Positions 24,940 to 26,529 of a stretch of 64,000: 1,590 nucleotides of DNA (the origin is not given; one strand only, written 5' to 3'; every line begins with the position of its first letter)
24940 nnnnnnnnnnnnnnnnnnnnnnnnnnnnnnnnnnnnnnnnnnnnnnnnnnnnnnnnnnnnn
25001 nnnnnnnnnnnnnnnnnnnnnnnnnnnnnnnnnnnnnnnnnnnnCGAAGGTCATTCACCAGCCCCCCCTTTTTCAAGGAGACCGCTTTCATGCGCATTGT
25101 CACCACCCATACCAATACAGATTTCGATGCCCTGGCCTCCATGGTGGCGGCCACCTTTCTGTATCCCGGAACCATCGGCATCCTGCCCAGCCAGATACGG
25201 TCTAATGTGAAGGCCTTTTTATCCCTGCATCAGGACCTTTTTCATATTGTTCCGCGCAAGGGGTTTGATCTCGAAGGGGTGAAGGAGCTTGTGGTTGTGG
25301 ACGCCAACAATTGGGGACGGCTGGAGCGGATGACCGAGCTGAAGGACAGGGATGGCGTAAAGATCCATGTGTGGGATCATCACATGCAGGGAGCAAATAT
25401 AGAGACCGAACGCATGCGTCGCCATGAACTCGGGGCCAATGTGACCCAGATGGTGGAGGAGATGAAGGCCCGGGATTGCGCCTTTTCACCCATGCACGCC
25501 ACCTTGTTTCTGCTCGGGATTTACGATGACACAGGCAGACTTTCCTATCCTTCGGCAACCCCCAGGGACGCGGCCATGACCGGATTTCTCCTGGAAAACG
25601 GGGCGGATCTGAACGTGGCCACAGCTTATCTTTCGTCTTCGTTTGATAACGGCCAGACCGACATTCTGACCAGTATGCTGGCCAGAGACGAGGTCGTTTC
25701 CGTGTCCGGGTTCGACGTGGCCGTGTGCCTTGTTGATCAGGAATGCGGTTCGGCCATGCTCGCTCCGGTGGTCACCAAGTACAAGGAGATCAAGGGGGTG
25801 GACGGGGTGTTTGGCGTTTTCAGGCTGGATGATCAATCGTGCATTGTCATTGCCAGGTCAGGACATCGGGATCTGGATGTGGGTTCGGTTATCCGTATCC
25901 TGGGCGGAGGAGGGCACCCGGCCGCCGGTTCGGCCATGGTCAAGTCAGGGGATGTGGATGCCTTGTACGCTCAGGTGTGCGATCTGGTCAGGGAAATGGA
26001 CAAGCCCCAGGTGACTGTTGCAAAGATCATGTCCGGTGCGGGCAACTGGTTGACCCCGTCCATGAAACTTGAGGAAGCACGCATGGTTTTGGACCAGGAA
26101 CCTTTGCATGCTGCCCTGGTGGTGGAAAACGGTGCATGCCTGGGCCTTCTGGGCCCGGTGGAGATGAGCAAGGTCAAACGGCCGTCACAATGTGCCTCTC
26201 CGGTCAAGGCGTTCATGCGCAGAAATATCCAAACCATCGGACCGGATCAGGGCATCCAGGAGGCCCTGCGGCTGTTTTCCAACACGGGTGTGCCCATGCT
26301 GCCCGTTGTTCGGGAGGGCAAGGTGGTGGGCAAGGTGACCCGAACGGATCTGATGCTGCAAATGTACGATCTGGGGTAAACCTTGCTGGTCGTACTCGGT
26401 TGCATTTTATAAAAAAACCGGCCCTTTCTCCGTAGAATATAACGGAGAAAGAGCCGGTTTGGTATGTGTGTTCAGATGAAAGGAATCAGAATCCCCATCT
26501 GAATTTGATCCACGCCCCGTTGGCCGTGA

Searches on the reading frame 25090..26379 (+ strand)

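Call 48: search_protein_families(library=pfam, proteins=[window:25090-26379:+], max_evalue=0.0001)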
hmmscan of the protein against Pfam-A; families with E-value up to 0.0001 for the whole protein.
window:25090-26379:+ (429 aa): 3 families
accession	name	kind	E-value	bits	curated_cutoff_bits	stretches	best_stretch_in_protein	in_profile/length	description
PF00571.33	CBS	-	4.8e-15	56.1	24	1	372-423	1-53/57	CBS domain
PF01368.27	DHH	-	6.2e-08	33.4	28.1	1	3-144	3-125/125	DHH family, N-terminal domain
PF02272.25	DHHA1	-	1.8e-07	32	25.9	1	210-301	4-101/102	DHHA1 domain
